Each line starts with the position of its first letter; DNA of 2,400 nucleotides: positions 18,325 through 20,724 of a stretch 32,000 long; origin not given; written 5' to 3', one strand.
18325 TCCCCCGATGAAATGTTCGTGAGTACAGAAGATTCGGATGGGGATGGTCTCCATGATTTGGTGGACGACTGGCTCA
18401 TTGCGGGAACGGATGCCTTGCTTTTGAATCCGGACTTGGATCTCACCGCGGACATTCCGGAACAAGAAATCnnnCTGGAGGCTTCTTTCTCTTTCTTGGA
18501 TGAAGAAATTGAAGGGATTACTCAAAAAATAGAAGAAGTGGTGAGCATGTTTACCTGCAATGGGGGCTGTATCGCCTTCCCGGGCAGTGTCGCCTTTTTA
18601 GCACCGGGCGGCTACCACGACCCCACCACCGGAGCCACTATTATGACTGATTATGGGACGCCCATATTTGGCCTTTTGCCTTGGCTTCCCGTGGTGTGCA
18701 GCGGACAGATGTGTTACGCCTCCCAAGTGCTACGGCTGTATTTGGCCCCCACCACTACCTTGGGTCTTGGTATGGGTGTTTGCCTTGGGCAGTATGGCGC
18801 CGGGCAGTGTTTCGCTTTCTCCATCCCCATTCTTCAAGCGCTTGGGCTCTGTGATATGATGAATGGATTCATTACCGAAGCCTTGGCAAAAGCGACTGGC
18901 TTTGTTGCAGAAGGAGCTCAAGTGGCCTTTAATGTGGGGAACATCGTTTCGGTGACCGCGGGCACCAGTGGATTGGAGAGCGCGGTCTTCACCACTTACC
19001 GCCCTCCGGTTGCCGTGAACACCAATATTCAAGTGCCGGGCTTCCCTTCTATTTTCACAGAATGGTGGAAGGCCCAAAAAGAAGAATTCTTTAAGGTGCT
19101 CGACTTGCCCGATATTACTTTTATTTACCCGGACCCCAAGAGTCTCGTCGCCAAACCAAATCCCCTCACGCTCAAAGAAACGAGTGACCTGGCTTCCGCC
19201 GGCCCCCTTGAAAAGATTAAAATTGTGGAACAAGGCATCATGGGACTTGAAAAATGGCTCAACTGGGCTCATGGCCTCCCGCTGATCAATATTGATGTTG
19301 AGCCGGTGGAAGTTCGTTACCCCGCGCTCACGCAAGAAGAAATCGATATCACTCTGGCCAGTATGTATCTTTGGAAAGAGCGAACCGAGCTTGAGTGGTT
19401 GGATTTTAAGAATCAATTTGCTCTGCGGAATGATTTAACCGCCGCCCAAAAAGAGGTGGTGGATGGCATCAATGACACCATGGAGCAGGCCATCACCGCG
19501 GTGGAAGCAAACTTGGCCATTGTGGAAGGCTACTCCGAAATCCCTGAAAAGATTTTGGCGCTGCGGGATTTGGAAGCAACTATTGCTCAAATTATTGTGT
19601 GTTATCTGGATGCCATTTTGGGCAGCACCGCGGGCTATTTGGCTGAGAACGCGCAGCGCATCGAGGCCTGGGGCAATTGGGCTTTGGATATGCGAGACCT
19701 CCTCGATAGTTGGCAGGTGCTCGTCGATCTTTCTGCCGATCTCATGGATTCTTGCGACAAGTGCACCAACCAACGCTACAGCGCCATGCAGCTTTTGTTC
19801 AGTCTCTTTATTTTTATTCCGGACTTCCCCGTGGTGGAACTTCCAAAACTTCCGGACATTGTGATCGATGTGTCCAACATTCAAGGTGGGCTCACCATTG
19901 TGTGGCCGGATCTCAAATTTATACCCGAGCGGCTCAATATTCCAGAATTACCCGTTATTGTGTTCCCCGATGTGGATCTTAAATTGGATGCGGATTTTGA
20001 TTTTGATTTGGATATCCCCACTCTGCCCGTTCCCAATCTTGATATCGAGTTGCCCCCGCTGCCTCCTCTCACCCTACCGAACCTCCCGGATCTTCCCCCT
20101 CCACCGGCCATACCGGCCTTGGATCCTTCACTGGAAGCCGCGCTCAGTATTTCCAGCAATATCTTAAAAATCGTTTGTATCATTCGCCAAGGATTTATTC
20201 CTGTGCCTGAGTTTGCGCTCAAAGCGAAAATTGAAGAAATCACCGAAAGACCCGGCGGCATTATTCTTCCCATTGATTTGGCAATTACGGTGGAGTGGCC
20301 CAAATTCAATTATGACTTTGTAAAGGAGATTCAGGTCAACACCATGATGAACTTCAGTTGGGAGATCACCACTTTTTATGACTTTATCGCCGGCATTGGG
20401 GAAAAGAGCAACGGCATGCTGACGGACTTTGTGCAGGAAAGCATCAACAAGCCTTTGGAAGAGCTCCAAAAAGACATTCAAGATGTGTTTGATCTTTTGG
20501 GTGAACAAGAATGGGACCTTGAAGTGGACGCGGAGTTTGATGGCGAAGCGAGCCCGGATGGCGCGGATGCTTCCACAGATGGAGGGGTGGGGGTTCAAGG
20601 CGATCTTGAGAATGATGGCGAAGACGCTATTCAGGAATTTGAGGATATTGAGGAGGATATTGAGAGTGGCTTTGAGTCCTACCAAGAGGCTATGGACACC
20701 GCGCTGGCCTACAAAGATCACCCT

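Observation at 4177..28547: Pilus-type machine, a 5047-aa SLH-anchored giant protein and four coupled secreted proteins form one co-oriented 24-kb block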

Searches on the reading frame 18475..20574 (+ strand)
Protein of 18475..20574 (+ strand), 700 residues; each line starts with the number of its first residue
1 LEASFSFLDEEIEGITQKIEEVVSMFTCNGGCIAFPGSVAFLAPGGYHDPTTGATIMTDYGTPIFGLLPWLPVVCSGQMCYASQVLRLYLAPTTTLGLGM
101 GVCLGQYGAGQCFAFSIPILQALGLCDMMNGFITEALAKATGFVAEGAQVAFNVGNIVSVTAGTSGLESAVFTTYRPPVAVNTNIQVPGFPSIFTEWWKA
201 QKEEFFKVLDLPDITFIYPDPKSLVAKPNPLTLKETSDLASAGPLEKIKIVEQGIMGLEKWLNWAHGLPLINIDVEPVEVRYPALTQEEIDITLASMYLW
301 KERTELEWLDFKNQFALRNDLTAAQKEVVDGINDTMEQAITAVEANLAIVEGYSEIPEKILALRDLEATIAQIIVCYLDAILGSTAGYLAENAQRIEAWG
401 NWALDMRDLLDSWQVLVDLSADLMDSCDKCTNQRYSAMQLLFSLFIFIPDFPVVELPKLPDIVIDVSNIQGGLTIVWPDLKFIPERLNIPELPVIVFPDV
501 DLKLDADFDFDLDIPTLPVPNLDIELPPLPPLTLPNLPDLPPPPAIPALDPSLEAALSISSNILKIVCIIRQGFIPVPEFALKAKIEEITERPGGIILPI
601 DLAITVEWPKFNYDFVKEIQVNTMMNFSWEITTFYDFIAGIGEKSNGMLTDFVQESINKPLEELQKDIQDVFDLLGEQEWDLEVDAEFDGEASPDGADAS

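Call 9: find_homologous_proteins(query=window:18475-20574:+, max_evalue=0.001)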
Query window:18475-20574:+ (700 aa): 2 proteins with E <= 0.001 among 8000 candidates.
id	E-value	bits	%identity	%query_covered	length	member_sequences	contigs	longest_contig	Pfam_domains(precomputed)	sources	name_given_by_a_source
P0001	2.1e-233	795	53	96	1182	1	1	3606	-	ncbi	ncbi:MAG: hypothetical protein AAB802_04120, partial [Patescibacteria group bacterium]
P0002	2.6e-101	358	35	93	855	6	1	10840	-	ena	-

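Call 10: find_encoding_contigs(protein=P0002, flank=10000)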
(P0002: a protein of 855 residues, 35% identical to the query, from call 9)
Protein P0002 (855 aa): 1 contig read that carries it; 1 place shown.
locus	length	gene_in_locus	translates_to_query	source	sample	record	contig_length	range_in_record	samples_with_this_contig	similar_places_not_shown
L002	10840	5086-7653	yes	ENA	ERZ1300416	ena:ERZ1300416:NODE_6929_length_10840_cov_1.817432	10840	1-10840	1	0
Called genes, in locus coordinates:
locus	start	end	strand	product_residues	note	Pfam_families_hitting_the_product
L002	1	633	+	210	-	?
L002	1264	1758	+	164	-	-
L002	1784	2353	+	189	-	-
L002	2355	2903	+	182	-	PF18565:Glyco_hydro2_C5 (faint)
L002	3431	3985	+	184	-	-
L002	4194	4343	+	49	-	-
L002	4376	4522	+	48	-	-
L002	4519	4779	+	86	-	PF13517:FG-GAP_3 (faint)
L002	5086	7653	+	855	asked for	-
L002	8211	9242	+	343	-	-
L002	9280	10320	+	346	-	PF18911:PKD_4 (weak)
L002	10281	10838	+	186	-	?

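Call 11: find_encoding_contigs(protein=P0001, flank=10000)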
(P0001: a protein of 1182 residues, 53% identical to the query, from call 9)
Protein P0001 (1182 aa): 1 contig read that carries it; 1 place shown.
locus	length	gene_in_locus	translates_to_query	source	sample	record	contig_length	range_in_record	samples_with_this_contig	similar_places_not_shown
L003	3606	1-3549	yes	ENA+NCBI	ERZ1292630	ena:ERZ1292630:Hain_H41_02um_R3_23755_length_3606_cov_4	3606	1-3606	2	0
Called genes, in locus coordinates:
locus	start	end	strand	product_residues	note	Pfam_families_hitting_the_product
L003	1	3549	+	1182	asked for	?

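Call 16: find_related_loci(query=A1, collection=genome_contigs, flank=10000)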
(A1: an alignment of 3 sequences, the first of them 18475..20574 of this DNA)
Query A1 (700 aa) in genome_contigs; peptide patterns used: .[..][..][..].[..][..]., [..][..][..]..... (x = any residue, [..] = any of these).
95 stretches matched a pattern; 15 encode a relative of the query (tblastn E <= 1e-3); 15 distinct loci.
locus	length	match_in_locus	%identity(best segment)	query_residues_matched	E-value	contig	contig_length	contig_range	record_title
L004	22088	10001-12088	65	1-700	0e+0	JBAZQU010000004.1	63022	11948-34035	MAG: Candidatus Gracilibacteria bacterium isolate SO_2017_SWC_60 scaffold_480_c1_LP-4_2017, whole genome shotgun sequenc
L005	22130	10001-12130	63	1-699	0e+0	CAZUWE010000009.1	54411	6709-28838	MAG TPA_asm: uncultured Candidatus Peribacteria bacterium isolate SRP342105_co1_252 genome assembly, contig: NODE_751_le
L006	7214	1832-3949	63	1-699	0e+0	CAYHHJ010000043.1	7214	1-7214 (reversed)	MAG TPA_asm: uncultured Candidatus Peribacteria bacterium isolate ERP119702_co1_18 genome assembly, contig: NODE_14841_l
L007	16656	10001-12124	58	1-699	0e+0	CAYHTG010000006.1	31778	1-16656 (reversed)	MAG TPA_asm: uncultured Candidatus Peribacteria bacterium isolate ERP119705_co15_114 genome assembly, contig: NODE_1133_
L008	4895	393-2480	57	1-695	0e+0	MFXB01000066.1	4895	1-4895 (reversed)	MAG: Candidatus Peregrinibacteria bacterium RIFCSPLOWO2_01_FULL_48_20 rifcsplowo2_01_scaffold_55910, whole genome shotgu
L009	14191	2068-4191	56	1-699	0e+0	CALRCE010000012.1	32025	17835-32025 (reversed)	MAG: Candidatus Peribacteria bacterium isolate Ike-50m-54 genome assembly, contig: Ike-50-c629, whole genome shotgun seq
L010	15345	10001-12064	56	1-675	0e+0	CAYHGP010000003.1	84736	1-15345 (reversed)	MAG TPA_asm: uncultured Candidatus Peribacteria bacterium isolate ERP119702_co2_217 genome assembly, contig: NODE_75_len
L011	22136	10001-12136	53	1-700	0e+0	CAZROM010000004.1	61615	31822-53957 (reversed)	MAG TPA_asm: uncultured Candidatus Peribacteria bacterium isolate SRP278252_co1_824 genome assembly, contig: NODE_595_le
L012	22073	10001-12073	53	1-689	0e+0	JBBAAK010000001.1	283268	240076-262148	MAG: Candidatus Gracilibacteria bacterium isolate SO_2017_GW3_40 scaffold_48_c1_OW296A_2017, whole genome shotgun sequen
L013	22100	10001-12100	53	3-695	0e+0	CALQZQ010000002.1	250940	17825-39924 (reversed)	MAG: Candidatus Peribacteria bacterium isolate MaH-04nov19-42 genome assembly, contig: MaH-04nov19-C17, whole genome sho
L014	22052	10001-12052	51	8-689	0e+0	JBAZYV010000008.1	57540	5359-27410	MAG: Candidatus Gracilibacteria bacterium isolate SO_2017_GW1_90 NODE_2894_length_57540_cov_3.247592_OW334_2017, whole g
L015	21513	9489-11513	33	1-671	3e-99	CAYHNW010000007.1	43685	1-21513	MAG TPA_asm: uncultured Candidatus Peribacteria bacterium isolate ERP119705_co14_518 genome assembly, contig: NODE_515_l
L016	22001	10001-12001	30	12-669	5e-82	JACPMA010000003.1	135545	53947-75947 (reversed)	MAG: Candidatus Peregrinibacteria bacterium isolate NC_groundwater_535_Ag_S-0.1um_45_10 S35_SO-1_scaffold_109991, whole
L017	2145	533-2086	34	10-519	3e-79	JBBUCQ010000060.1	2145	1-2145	MAG: Patescibacteria group bacterium isolate H52-bin081_1 H52_bin081_1_000000000060, whole genome shotgun sequence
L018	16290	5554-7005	33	8-495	3e-75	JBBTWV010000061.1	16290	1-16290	MAG: Patescibacteria group bacterium isolate H32-bin004 H32_bin004_000000000061, whole genome shotgun sequence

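Call 26: search_protein_families(library=pfam, proteins=[L015:829-2154:+, L015:2212-2760:+, L016:1283-1906:+, L016:2070-2645:+, L016:2635-3333:+], max_evalue=0.01)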
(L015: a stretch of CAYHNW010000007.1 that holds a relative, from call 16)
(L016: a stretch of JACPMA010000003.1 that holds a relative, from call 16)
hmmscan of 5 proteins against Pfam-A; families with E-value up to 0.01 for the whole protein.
L015:829-2154:+ (441 aa): 0 families

L015:2212-2760:+ (182 aa): 1 family
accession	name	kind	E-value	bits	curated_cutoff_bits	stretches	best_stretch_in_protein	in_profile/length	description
PF07963.17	N_methyl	-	4.1e-08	32.9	21.2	1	9-33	1-25/27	Prokaryotic N-terminal methylation motif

L016:1283-1906:+ (207 aa): 1 family
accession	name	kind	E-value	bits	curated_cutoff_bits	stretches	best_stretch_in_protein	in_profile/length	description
PF07963.17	N_methyl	-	5.3e-08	32.5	21.2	1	17-39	3-25/27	Prokaryotic N-terminal methylation motif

L016:2070-2645:+ (191 aa): 1 family
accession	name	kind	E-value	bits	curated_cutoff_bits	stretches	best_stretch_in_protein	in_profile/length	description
PF13338.12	AbiEi_4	-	0.0013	19.2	25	1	11-58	6-47/49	Transcriptional regulator, AbiEi antitoxin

L016:2635-3333:+ (232 aa): 1 family
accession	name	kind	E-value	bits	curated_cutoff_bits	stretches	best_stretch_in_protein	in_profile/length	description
PF08843.17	AbiEii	-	2.6e-17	64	22.5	1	15-170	2-184/238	Nucleotidyl transferase AbiEii toxin, Type IV TA system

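Call 36: search_protein_representatives(alignment_id=A1)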
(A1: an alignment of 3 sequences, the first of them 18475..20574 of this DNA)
Query: 3 sequences, 850 profile positions. Proteins with E-value up to 0.001 (for the whole library): 461; up to 1e-10: 397; up to 1e-30: 306. The best 150 are listed.
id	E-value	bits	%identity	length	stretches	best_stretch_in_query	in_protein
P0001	0.0e+00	1510.1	-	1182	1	1-850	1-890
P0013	0.0e+00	1125.9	-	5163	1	2-848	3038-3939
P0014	1.6e-293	992.2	-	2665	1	5-847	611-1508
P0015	7.1e-271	917.3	-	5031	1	5-848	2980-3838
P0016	1.8e-256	869.6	-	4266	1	15-847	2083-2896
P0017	1.5e-251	853.4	-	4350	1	3-848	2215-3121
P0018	3.2e-246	835.7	-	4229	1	23-810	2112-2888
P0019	1.0e-232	791.1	-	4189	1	9-821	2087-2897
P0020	1.2e-213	728.0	-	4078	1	9-819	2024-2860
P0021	6.4e-209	712.3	-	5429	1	4-809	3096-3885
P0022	8.0e-204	695.5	-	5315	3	112-821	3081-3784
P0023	4.0e-201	686.5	-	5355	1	9-806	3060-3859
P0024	6.1e-197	672.7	-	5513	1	8-821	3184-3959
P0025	2.2e-196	670.8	-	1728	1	353-846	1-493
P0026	1.4e-195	668.2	-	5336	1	6-824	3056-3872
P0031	2.9e-192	657.2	-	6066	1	2-836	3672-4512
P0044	7.2e-168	576.5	-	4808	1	3-838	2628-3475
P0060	9.9e-153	526.4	-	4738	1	7-831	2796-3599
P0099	5.4e-131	454.5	-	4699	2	4-846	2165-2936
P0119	5.0e-114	398.4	-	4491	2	481-832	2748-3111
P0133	7.1e-95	335.0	-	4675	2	477-826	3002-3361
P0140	1.2e-86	307.9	-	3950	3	396-823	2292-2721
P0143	9.0e-86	304.9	-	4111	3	393-834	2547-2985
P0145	1.5e-84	300.9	-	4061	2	396-830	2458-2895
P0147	3.7e-84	299.6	-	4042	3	392-779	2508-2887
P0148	2.3e-81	290.3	-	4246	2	398-827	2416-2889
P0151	1.2e-78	281.3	-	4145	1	89-831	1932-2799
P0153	6.6e-78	278.9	-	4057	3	384-816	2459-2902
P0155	4.7e-76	272.8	-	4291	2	394-840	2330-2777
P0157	6.4e-75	269.0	-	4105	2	328-809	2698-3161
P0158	9.3e-75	268.5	-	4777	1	265-833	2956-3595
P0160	1.5e-74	267.8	-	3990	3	383-819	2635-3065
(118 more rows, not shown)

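Call 37: list_cluster_members(proteins=[P0013, P0016, P0021, P0031, P0044, P0060, P0099, P0119, P0133, P0158])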
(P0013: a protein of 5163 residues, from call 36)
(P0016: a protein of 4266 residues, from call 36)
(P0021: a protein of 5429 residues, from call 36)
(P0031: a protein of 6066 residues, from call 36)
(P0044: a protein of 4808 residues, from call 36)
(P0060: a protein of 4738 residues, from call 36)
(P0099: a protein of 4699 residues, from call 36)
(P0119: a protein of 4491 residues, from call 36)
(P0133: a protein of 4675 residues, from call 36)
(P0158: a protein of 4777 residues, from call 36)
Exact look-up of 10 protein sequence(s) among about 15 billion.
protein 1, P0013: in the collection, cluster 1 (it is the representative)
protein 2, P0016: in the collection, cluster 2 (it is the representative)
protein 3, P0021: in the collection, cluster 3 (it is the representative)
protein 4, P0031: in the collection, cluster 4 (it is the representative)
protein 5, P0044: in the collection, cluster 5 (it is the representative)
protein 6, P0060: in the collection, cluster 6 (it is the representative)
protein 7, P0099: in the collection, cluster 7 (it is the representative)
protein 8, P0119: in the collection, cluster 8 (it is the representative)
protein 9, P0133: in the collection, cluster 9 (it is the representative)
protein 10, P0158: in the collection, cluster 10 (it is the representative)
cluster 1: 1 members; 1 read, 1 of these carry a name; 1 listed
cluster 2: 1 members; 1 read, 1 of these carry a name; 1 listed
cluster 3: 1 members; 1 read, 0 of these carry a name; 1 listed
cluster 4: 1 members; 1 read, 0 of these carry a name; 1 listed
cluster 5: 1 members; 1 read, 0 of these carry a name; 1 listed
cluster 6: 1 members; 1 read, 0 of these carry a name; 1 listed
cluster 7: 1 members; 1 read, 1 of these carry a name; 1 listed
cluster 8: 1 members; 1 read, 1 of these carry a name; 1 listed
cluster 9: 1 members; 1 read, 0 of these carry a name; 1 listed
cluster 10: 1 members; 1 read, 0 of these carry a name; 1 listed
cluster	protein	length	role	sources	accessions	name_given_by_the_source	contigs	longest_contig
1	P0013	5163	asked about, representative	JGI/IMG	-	uncharacterized repeat protein (TIGR01451 family)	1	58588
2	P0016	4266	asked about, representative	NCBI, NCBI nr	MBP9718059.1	S-layer homology domain-containing protein [Candidatus Gracilibacteria bacterium]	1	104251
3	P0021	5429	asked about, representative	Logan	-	-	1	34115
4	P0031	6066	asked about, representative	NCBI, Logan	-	-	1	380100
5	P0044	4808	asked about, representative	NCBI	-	-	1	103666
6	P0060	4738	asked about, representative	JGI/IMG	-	-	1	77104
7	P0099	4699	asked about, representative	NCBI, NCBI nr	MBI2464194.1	S-layer homology domain-containing protein [Candidatus Peregrinibacteria bacterium]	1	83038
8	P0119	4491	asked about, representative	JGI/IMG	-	hypothetical protein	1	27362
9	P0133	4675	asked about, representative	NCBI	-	-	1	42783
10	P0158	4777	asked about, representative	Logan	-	-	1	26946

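Call 38: find_encoding_contigs(protein=P0016, flank=10000, max_places=2)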
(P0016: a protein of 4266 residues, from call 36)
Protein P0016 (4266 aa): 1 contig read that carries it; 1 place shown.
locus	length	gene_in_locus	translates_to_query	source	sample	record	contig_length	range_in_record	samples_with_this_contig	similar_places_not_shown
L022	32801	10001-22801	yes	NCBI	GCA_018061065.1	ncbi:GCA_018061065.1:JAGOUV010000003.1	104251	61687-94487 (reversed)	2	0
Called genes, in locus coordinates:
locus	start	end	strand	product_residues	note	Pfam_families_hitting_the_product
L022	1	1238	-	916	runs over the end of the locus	-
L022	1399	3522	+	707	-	PF05226:CHASE2, PF00211:Guanylate_cyc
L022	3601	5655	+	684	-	-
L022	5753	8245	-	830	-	PF01551:Peptidase_M23, PF11617:Cu-binding_MopE (faint)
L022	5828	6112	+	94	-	-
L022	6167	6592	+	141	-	-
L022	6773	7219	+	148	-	-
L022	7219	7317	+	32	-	-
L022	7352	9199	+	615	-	-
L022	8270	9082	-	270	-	-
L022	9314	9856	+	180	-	PF07963:N_methyl (weak)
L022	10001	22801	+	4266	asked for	PF00395:SLH (faint), PF01839:FG-GAP (faint), PF13517:FG-GAP_3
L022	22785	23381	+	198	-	-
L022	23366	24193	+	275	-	-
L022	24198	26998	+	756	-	-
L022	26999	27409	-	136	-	PF09391:DUF2000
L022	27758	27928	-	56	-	PF12728:HTH_17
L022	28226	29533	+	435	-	-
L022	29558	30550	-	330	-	PF00459:Inositol_P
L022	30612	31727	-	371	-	PF00924:MS_channel_2nd, PF21082:MS_channel_3rd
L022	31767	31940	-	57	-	-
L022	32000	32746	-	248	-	PF01411:tRNA-synt_2c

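Call 39: find_encoding_contigs(protein=P0133, flank=10000, max_places=2)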
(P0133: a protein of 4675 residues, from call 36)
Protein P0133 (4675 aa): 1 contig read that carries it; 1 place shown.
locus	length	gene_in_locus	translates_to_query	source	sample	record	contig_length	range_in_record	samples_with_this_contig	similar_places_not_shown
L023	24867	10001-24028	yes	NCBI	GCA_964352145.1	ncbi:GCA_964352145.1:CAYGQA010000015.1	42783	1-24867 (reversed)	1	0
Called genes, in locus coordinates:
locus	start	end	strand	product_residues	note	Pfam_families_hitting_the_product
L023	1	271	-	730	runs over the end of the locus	PF00324:AA_permease, PF13520:AA_permease_2, PF21555:CCC_C_1st_pro, PF21554:CCC_C_2nd_pro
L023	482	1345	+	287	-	-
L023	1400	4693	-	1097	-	PF00873:ACR_tran, PF03176:MMPL, PF02355:SecD_SecF_C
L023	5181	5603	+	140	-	PF08281:Sigma70_r4_2, PF04545:Sigma70_r4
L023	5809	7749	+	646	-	-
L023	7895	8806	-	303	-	PF00890:FAD_binding_2 (weak), PF01134:GIDA (faint), PF01266:DAO (faint), PF01946:Thi4 (faint), PF03486:HI0933_like (faint), PF07992:Pyr_redox_2, PF13738:Pyr_redox_3, PF00070:Pyr_redox, +1 more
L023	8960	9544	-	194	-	PF00625:Guanylate_kin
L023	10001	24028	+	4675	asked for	PF00395:SLH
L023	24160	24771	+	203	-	-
